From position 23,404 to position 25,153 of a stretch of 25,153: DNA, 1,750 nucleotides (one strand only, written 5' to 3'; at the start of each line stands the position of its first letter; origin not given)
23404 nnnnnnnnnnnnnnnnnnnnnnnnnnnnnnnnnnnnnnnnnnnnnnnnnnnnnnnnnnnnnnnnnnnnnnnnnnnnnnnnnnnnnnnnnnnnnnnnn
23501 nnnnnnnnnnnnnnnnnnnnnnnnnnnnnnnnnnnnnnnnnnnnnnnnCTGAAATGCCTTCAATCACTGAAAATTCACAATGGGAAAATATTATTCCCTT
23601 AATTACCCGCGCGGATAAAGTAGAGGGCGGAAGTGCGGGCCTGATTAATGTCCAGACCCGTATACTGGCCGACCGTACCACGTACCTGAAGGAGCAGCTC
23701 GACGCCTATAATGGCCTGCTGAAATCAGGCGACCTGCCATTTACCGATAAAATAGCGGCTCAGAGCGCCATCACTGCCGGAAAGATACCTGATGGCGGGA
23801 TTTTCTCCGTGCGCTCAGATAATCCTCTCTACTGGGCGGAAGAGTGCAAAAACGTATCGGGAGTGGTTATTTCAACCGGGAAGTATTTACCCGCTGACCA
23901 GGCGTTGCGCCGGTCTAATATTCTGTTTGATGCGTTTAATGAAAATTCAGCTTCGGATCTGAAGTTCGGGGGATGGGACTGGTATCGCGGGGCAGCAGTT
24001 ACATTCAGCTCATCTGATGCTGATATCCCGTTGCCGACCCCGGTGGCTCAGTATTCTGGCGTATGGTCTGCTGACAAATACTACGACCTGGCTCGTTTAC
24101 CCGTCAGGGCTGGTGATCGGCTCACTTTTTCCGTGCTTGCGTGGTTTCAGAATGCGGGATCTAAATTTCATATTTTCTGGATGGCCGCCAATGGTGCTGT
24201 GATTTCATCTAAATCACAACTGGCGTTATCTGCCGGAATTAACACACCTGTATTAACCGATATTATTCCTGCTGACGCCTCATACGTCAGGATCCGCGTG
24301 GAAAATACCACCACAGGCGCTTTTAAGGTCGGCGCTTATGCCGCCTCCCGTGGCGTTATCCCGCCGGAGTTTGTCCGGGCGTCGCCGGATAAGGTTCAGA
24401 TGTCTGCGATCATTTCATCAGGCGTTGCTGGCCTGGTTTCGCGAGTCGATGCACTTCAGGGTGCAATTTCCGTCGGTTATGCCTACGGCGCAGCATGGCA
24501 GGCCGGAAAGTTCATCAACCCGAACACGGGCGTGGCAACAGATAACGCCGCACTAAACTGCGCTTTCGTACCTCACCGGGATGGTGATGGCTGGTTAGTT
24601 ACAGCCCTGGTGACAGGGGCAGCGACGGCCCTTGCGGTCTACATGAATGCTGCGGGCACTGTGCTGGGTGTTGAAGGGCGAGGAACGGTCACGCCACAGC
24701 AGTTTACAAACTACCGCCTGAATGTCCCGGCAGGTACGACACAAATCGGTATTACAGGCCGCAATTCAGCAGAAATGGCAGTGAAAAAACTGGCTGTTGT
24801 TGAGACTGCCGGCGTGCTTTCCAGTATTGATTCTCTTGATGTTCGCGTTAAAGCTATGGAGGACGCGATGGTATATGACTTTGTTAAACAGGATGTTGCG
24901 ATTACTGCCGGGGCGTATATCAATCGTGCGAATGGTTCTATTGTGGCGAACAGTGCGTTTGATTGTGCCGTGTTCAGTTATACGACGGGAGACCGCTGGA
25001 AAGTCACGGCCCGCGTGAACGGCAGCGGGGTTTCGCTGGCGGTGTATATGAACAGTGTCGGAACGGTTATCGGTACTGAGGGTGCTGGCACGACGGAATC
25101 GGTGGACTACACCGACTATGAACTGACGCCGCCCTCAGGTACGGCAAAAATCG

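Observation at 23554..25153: Tail fibre with a non-P2 N-terminus and at least three tandem paralogous modules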

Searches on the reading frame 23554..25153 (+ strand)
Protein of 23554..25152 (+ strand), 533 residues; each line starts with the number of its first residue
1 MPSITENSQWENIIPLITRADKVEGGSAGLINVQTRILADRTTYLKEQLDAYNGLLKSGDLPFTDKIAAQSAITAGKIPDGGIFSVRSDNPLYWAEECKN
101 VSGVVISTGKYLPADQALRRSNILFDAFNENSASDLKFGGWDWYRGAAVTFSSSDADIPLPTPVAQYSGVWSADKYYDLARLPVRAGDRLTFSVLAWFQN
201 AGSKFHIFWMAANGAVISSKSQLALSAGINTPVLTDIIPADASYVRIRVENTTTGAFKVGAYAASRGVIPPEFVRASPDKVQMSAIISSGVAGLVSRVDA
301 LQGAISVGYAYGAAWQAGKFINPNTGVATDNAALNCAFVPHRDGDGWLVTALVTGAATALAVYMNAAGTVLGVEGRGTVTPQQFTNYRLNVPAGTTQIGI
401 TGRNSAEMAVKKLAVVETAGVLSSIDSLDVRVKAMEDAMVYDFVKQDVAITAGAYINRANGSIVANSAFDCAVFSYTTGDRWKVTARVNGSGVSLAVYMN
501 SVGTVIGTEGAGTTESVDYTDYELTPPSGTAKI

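Call 5: search_dna_similar(query=window:23554-25153:+, collection=phages, mode=protein, max_rows=30)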
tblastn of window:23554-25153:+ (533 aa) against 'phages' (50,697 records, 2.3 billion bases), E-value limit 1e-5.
Records with a match: 38; places in all: 38; records where one place covers at least 80% of the query: 0.
Best place of each record, by identity: <60% 38.
By first word of the organism name: Klebsiella 37; Pseudomonas 1.
By host as written in the record: Klebsiella pneumoniae 27; Klebsiella pneumoniae capsular type K1 2; Klebsiella pneumoniae ST147-VIM1 2; Klebsiella pneumoniae ST13-OXA48 2; Klebsiella pneumoniae KH43 2; Klebsiella pneumoniae O4 1; Klebsiella pneumoniae ST405-OXA48 1; Pseudomonas fluorescens W-6 1.
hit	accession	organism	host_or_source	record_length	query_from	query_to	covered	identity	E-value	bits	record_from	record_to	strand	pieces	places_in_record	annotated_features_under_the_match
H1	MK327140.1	Klebsiella phage YX3973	Klebsiella pneumoniae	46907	77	446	69%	24.4%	1e-9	67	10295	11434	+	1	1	putative tail fiber protein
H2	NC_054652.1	Klebsiella phage YX3973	Klebsiella pneumoniae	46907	77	446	69%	24.4%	1e-9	67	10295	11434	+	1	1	tail fiber protein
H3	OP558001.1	Klebsiella phage vB_KpnM_NDO71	Klebsiella pneumoniae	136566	76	245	32%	48.2%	2e-42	168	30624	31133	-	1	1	tail spike protein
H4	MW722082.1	Klebsiella phage vB_KpnS_ZX4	Klebsiella pneumoniae O4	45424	78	347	51%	25.4%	5e-9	65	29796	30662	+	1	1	tail fiber protein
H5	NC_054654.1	Klebsiella phage vB_KpnS_ZX4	Klebsiella pneumoniae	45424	78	347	51%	25.4%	5e-9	65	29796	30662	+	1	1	tail fiber protein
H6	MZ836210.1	Klebsiella phage BUCT541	Klebsiella pneumoniae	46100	77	347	51%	25.2%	1e-9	67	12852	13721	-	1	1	putative tail fiber protein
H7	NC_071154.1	Klebsiella phage BUCT541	Klebsiella pneumoniae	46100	77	347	51%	25.2%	1e-9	67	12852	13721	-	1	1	putative tail fiber protein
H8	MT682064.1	Klebsiella virus KpV2811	Klebsiella pneumoniae capsular type K1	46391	78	347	51%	25.3%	7e-10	68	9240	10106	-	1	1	hypothetical protein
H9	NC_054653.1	Klebsiella virus KpV2811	Klebsiella pneumoniae capsular type K1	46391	78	347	51%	25.3%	7e-10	68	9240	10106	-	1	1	tail fiber protein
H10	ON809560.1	Klebsiella phage pKp383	Klebsiella pneumoniae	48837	68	291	42%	26.3%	4e-6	56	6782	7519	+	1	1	hypothetical protein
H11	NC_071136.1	Klebsiella phage pKp383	Klebsiella pneumoniae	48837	68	291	42%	26.3%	4e-6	56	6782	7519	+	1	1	tail protein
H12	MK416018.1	Klebsiella phage ST147-VIM1phi7.1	Klebsiella pneumoniae ST147-VIM1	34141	1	144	27%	39.3%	2e-20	101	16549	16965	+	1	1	hypothetical protein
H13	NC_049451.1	Klebsiella phage ST147-VIM1phi7.1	Klebsiella pneumoniae ST147-VIM1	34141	1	144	27%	39.3%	2e-20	101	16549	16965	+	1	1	tail fiber protein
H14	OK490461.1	Klebsiella phage Kp4882-2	Klebsiella pneumoniae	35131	1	144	27%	39.3%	2e-20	101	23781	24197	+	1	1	record has no annotation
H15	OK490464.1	Klebsiella phage Kp4884-2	Klebsiella pneumoniae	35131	1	144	27%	39.3%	2e-20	101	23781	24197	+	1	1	record has no annotation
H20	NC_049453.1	Klebsiella phage ST13-OXA48phi12.1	Klebsiella pneumoniae ST13-OXA48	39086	1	112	21%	50.0%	5e-24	112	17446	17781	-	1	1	tail fiber protein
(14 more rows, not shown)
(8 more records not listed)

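Call 6: search_protein_families(library=pfam, proteins=[window:23554-25153:+], max_evalue=0.1)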
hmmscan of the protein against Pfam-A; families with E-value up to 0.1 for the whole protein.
window:23554-25153:+ (533 aa): 0 families

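Call 8: find_homologous_proteins(query=window:23554-25152:+)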
Query window:23554-25152:+ (533 aa): 136 proteins with E <= 0.001 among 8000 candidates; the best 120 are listed.
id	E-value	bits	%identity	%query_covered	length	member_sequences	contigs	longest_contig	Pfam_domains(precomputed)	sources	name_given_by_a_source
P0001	0.0e+0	1157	99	100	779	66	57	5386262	PF13472.13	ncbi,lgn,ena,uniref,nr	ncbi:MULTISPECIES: SGNH/GDSL hydrolase family protein [Klebsiella]|uniref:SGNH/GDSL hydrolase family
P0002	0.0e+0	1083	91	100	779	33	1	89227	PF13472.13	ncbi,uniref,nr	ncbi:SGNH/GDSL hydrolase family protein [Klebsiella quasipneumoniae]|uniref:SGNH/GDSL hydrolase fami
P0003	4.2e-253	859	75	97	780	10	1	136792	PF13472.13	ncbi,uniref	ncbi:SGNH/GDSL hydrolase family protein [Raoultella terrigena]|uniref:SGNH/GDSL hydrolase family pro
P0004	5.7e-239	812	72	97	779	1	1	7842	PF13472.13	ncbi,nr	ncbi:TPA: SGNH/GDSL hydrolase family protein [Klebsiella variicola]|nr:SGNH/GDSL hydrolase family pr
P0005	4.4e-238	810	74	96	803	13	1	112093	PF13472.13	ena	-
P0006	1.7e-237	808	72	97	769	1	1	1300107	PF13472.13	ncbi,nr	ncbi:TPA: SGNH/GDSL hydrolase family protein [Klebsiella variicola]|nr:SGNH/GDSL hydrolase family pr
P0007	3.5e-237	807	78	87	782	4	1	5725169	PF13472.13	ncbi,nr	ncbi:SGNH/GDSL hydrolase family protein [Raoultella ornithinolytica]|nr:SGNH/GDSL hydrolase family p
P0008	1.2e-235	802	74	91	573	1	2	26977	-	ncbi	ncbi:SGNH/GDSL hydrolase family protein, partial [Klebsiella pneumoniae]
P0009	1.2e-235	802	74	91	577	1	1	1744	-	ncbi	ncbi:SGNH/GDSL hydrolase family protein, partial [Klebsiella pneumoniae]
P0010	1.2e-235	802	74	91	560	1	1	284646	-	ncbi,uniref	ncbi:SGNH/GDSL hydrolase family protein, partial [Klebsiella variicola]|uniref:SGNH/GDSL hydrolase f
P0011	5.1e-235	799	71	97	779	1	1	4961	PF13472.13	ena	-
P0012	6.2e-235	799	76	90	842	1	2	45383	PF13472.13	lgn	-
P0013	8.0e-235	799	77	87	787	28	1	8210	PF13472.13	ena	-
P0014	9.2e-235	799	74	92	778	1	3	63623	PF13472.13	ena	-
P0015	1.5e-234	798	71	97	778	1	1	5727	PF13472.13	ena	-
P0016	1.8e-234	798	71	97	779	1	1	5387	PF13472.13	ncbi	ncbi:SGNH/GDSL hydrolase family protein [Klebsiella quasipneumoniae]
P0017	4.3e-234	796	71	97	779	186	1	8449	PF13472.13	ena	-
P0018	4.3e-234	796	74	91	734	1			PF13472.13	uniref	uniref:SGNH/GDSL hydrolase family protein n=1 Tax=Klebsiella quasipneumoniae TaxID=1463165 RepID=UPI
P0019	4.6e-234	796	74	91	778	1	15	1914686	PF13472.13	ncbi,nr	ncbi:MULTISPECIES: SGNH/GDSL hydrolase family protein [Klebsiella pneumoniae complex]|nr:SGNH/GDSL h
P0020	5.3e-234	796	74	91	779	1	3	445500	PF13472.13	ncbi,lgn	ncbi:SGNH/GDSL hydrolase family protein [Klebsiella variicola]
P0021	5.3e-234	796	74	91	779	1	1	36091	PF13472.13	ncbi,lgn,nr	ncbi:TPA: SGNH/GDSL hydrolase family protein [Klebsiella quasipneumoniae]|nr:SGNH/GDSL hydrolase fam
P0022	1.4e-233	795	73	91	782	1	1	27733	PF13472.13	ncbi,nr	ncbi:TPA: SGNH/GDSL hydrolase family protein [Klebsiella pneumoniae]|nr:SGNH/GDSL hydrolase family p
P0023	1.4e-233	795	74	91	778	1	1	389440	PF13472.13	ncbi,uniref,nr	ncbi:SGNH/GDSL hydrolase family protein [Klebsiella variicola]|uniref:SGNH/GDSL hydrolase family pro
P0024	4.3e-233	793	74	91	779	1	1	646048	PF13472.13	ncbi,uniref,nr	ncbi:SGNH/GDSL hydrolase family protein [Klebsiella quasipneumoniae]|uniref:SGNH/GDSL hydrolase fami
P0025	5.3e-233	793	72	96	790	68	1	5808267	PF13472.13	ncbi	ncbi:GDSL-type esterase/lipase family protein [Klebsiella variicola]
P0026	6.8e-233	792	70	97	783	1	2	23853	PF13472.13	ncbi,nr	ncbi:TPA: SGNH/GDSL hydrolase family protein [Klebsiella variicola]|nr:SGNH/GDSL hydrolase family pr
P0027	6.9e-233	792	70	97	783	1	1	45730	PF13472.13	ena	-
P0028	8.4e-233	792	70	97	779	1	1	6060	PF13472.13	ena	-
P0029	1.5e-232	791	70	97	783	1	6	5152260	PF13472.13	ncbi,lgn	ncbi:TPA: SGNH/GDSL hydrolase family protein [Klebsiella pneumoniae]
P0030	1.6e-232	791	70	97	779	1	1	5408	PF13472.13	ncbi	ncbi:TPA: SGNH/GDSL hydrolase family protein [Klebsiella pneumoniae]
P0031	2.4e-232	791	73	91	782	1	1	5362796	PF13472.13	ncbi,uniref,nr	ncbi:SGNH/GDSL hydrolase family protein [Klebsiella pneumoniae]|uniref:SGNH/GDSL hydrolase family pr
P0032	2.9e-232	790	70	97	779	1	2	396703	PF13472.13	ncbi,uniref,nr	ncbi:SGNH/GDSL hydrolase family protein [Klebsiella pneumoniae]|uniref:SGNH/GDSL hydrolase family pr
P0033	3.1e-232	790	69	100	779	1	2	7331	PF13472.13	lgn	-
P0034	3.2e-232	790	74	91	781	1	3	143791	PF13472.13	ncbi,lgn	ncbi:TPA: SGNH/GDSL hydrolase family protein [Klebsiella quasipneumoniae subsp. similipneumoniae]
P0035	3.2e-232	790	74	91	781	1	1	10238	PF13472.13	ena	-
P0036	3.5e-232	790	70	97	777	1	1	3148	PF13472.13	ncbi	ncbi:SGNH/GDSL hydrolase family protein, partial [Klebsiella pneumoniae]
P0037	4.1e-232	790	73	91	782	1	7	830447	PF13472.13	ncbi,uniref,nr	ncbi:TPA: SGNH/GDSL hydrolase family protein [Klebsiella pneumoniae]|uniref:SGNH/GDSL hydrolase fami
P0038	4.4e-232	790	71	97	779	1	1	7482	PF13472.13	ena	-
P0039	4.8e-232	790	73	91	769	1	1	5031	PF13472.13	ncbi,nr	ncbi:SGNH/GDSL hydrolase family protein [Klebsiella pneumoniae]|nr:SGNH/GDSL hydrolase family protei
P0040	8.2e-232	789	70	97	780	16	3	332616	PF13472.13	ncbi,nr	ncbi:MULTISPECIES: SGNH/GDSL hydrolase family protein [Klebsiella pneumoniae complex]|nr:MULTISPECIE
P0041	8.5e-232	789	72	91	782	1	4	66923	PF13472.13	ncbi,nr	ncbi:TPA: SGNH/GDSL hydrolase family protein [Klebsiella quasipneumoniae subsp. similipneumoniae]|nr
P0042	1.2e-231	788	70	97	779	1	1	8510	PF13472.13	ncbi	-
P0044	1.5e-231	788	70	97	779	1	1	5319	PF13472.13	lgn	-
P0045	1.6e-231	788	70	97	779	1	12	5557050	PF13472.13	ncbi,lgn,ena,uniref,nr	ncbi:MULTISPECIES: SGNH/GDSL hydrolase family protein [Klebsiella]|uniref:SGNH/GDSL hydrolase family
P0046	1.6e-231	788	70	97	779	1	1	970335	PF13472.13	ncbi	ncbi:SGNH/GDSL hydrolase family protein [Klebsiella variicola]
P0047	1.7e-231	788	70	97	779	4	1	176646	PF13472.13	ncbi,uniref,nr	ncbi:SGNH/GDSL hydrolase family protein [Escherichia coli]|uniref:SGNH/GDSL hydrolase family protein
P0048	2.0e-231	788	70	97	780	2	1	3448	PF13472.13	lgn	-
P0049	2.2e-231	787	72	91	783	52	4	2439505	PF13472.13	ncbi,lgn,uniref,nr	ncbi:SGNH/GDSL hydrolase family protein [Klebsiella quasipneumoniae]|uniref:SGNH/GDSL hydrolase fami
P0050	3.1e-231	787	72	91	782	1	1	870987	PF13472.13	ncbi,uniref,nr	ncbi:SGNH/GDSL hydrolase family protein [Klebsiella pneumoniae]|uniref:SGNH/GDSL hydrolase family pr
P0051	3.1e-231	787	72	91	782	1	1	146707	PF13472.13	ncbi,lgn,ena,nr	ncbi:SGNH/GDSL hydrolase family protein [Klebsiella pneumoniae]|nr:SGNH/GDSL hydrolase family protei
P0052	8.4e-231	786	73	91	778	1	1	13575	PF13472.13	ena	-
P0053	1.9e-230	784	72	91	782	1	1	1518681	PF13472.13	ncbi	ncbi:SGNH/GDSL hydrolase family protein [Klebsiella variicola]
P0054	3.5e-230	784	72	91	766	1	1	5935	PF13472.13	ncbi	ncbi:TPA: GDSL-type esterase/lipase family protein, partial [Klebsiella variicola subsp. variicola]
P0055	4.1e-230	783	72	91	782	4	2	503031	PF13472.13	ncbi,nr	ncbi:SGNH/GDSL hydrolase family protein [Klebsiella quasipneumoniae]|nr:SGNH/GDSL hydrolase family p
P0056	5.1e-230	783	72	91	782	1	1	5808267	PF13472.13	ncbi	ncbi:GDSL-type esterase/lipase family protein [Klebsiella variicola]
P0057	5.2e-230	783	72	91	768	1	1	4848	PF13472.13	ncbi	ncbi:SGNH/GDSL hydrolase family protein [Klebsiella pneumoniae]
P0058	7.6e-230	782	72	91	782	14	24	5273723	PF13472.13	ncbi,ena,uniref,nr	ncbi:SGNH/GDSL hydrolase family protein [Klebsiella pneumoniae]|uniref:SGNH/GDSL hydrolase family pr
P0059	2.2e-229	781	70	97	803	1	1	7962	PF13472.13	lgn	-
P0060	2.0e-228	778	72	91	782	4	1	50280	PF13472.13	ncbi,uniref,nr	ncbi:SGNH/GDSL hydrolase family protein [Klebsiella variicola]|uniref:SGNH/GDSL hydrolase family pro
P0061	3.1e-228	777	76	86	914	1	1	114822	PF13472.13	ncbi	-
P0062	3.1e-228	777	76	86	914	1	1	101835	PF13472.13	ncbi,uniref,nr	ncbi:SGNH/GDSL hydrolase family protein [Escherichia coli]|uniref:SGNH/GDSL hydrolase family protein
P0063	3.2e-228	777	76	86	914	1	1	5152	PF13472.13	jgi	-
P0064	3.5e-228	777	76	86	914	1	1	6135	PF13472.13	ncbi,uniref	ncbi:SGNH/GDSL hydrolase family protein [Escherichia coli]|uniref:SGNH/GDSL hydrolase family protein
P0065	3.5e-228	777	76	86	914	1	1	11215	PF13472.13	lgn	-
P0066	3.6e-228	777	76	86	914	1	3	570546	PF13472.13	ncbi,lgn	ncbi:TPA: SGNH/GDSL hydrolase family protein [Escherichia coli]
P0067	6.5e-228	776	69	97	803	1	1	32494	PF13472.13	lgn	-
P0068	6.7e-228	776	69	97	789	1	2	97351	PF13472.13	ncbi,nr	ncbi:TPA: SGNH/GDSL hydrolase family protein [Escherichia coli]|nr:SGNH/GDSL hydrolase family protei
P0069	7.0e-228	776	69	97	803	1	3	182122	PF13472.13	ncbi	ncbi:SGNH/GDSL hydrolase family protein [Escherichia coli]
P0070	1.1e-227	775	76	86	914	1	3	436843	PF13472.13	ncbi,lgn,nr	ncbi:SGNH/GDSL hydrolase family protein [Escherichia coli]|nr:SGNH/GDSL hydrolase family protein [Es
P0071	1.1e-227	775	76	86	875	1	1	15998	PF13472.13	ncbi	-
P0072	1.1e-227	775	76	86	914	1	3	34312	PF13472.13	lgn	-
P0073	1.2e-227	775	76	86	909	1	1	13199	PF13472.13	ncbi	-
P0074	1.2e-227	775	76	86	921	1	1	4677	PF13472.13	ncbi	-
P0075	1.2e-227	775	76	86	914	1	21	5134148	PF13472.13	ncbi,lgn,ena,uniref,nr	ncbi:TPA: SGNH/GDSL hydrolase family protein [Escherichia coli]|uniref:SGNH/GDSL hydrolase family pr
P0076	1.2e-227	775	76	86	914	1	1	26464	PF13472.13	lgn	-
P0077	1.2e-227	775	76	86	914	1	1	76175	PF13472.13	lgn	-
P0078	1.7e-227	775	75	87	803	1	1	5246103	PF13472.13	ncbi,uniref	ncbi:SGNH/GDSL hydrolase family protein [Escherichia coli]|uniref:SGNH/GDSL hydrolase family protein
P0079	1.7e-227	775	76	87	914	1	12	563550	PF13472.13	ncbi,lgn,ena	ncbi:TPA: SGNH/GDSL hydrolase family protein [Escherichia coli]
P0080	1.7e-227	775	76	87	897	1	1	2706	PF13472.13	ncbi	ncbi:TPA: GDSL-type esterase/lipase family protein, partial [Escherichia coli]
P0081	1.8e-227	775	76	87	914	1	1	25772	PF13472.13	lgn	-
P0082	1.8e-227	775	76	87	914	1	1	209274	PF13472.13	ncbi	ncbi:TPA: SGNH/GDSL hydrolase family protein [Escherichia coli]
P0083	1.8e-227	775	76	87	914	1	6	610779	PF13472.13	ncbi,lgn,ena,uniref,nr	ncbi:SGNH/GDSL hydrolase family protein [Escherichia coli]|uniref:SGNH/GDSL hydrolase family protein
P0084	1.9e-227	775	76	87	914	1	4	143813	PF13472.13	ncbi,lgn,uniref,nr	ncbi:TPA: SGNH/GDSL hydrolase family protein [Escherichia coli]|uniref:SGNH/GDSL hydrolase family pr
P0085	2.1e-227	774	76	87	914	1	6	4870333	PF13472.13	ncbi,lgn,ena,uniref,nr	ncbi:SGNH/GDSL hydrolase family protein [Escherichia coli]|uniref:SGNH/GDSL hydrolase family protein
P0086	2.7e-227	774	75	87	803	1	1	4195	PF13472.13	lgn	-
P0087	2.7e-227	774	76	86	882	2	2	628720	PF13472.13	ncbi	ncbi:SGNH/GDSL hydrolase family protein [Escherichia coli]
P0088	2.7e-227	774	69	97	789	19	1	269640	PF13472.13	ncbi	ncbi:TPA: GDSL-type esterase/lipase family protein [Klebsiella variicola subsp. variicola]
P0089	2.8e-227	774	76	86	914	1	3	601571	PF13472.13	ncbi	ncbi:SGNH/GDSL hydrolase family protein [Escherichia coli]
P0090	2.9e-227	774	75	87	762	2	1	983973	PF13472.13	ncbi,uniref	ncbi:SGNH/GDSL hydrolase family protein [Klebsiella quasipneumoniae]|uniref:SGNH/GDSL hydrolase fami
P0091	3.5e-227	774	76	86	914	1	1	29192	PF13472.13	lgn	-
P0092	3.5e-227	774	76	85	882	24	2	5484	PF13472.13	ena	-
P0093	4.2e-227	773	76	86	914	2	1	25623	PF13472.13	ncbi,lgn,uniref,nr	ncbi:SGNH/GDSL hydrolase family protein [Escherichia coli]|uniref:SGNH/GDSL hydrolase family protein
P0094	4.2e-227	773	75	87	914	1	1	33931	PF13472.13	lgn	-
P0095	4.3e-227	773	75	87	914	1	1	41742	PF13472.13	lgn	-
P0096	4.6e-227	773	76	86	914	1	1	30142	PF13472.13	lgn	-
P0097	6.9e-227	773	76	86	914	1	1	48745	PF13472.13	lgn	-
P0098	1.5e-226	772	75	87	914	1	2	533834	PF13472.13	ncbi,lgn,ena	ncbi:SGNH/GDSL hydrolase family protein [Escherichia coli]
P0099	2.1e-226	771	75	87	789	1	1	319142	PF13472.13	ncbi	ncbi:TPA: SGNH/GDSL hydrolase family protein [Klebsiella variicola subsp. variicola]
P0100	2.9e-226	771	75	87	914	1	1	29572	PF13472.13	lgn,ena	-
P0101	3.0e-226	771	75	87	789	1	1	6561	PF13472.13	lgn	-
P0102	1.8e-225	768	75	86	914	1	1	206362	PF13472.13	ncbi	ncbi:SGNH/GDSL hydrolase family protein [Escherichia coli]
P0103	3.5e-225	767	75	87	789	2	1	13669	PF13472.13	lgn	-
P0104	3.7e-224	764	75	86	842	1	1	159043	PF08400.17,PF13472.13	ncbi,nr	ncbi:TPA: prophage tail fiber N-terminal domain-containing protein [Escherichia coli]|nr:prophage ta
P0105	3.4e-223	760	76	85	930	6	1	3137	PF13472.13,PF03906.21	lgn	-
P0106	2.4e-222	758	74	86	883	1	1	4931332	PF13472.13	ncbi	ncbi:GDSL-type esterase/lipase family protein [Escherichia coli]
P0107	3.1e-207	708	83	72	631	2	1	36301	PF13472.13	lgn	-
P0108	2.6e-167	576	82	61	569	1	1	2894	PF13472.13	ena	-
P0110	5.3e-154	532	54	88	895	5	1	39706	PF13472.13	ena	-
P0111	8.0e-143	495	53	86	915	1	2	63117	PF03160.21,PF13472.13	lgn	-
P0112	1.1e-142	495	52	86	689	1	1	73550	PF13472.13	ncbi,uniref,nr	ncbi:SGNH/GDSL hydrolase family protein [Klebsiella pneumoniae]|uniref:SGNH/GDSL hydrolase family pr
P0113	1.5e-142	494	52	86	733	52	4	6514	PF13472.13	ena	-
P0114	4.3e-122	427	84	44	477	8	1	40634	PF13472.13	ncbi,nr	ncbi:TPA: SGNH/GDSL hydrolase family protein, partial [Klebsiella pneumoniae]|nr:SGNH/GDSL hydrolase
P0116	3.4e-106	374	85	38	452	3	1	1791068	PF13472.13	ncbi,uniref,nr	ncbi:SGNH/GDSL hydrolase family protein [Raoultella ornithinolytica]|uniref:SGNH/GDSL hydrolase fami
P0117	5.9e-38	149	63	22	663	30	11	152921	PF13229.13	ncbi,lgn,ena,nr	ncbi:TPA: right-handed parallel beta-helix repeat-containing protein [Klebsiella aerogenes]|nr:right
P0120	3.2e-36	144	59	22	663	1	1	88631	-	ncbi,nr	ncbi:right-handed parallel beta-helix repeat-containing protein [Klebsiella pneumoniae]|nr:right-han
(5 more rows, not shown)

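Call 15: search_protein_families(library=pfam, proteins=[P0001, P0075, P0110, P0117], max_evalue=1)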
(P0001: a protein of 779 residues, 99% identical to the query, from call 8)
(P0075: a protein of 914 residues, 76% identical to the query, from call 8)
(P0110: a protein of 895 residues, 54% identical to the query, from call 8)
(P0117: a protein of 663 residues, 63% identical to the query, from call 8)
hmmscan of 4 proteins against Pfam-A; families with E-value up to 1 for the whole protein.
P0001 (779 aa): 1 family
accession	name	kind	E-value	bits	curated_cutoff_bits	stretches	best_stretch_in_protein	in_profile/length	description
PF13472.12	Lipase_GDSL_2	-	2.5e-10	41.6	32.9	1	571-756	14-173/178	GDSL-like Lipase/Acylhydrolase family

P0075 (914 aa): 2 families
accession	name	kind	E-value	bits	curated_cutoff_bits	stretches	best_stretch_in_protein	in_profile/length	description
PF13472.12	Lipase_GDSL_2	-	2.7e-09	38.2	32.9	1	706-891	14-173/178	GDSL-like Lipase/Acylhydrolase family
PF18076.6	FGAR-AT_N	-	0.25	11.8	26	0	682-706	38-62/115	Formylglycinamide ribonucleotide amidotransferase N-terminal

P0110 (895 aa): 1 family
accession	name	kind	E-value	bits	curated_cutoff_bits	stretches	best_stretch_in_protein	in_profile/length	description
PF13472.12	Lipase_GDSL_2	-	3.2e-10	41.2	32.9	1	691-871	22-173/178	GDSL-like Lipase/Acylhydrolase family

P0117 (663 aa): 2 families
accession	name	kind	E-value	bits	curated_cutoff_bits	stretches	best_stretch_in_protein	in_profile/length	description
PF13229.12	Beta_helix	-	4.1e-09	36.7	25.9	2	522-607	82-157/158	Right handed beta helix region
PF12708.12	Pect-lyase_RHGA_epim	-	0.001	19.4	27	1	236-288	14-67/213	Rhamnogalacturonase A/epimerase, pectate lyase-like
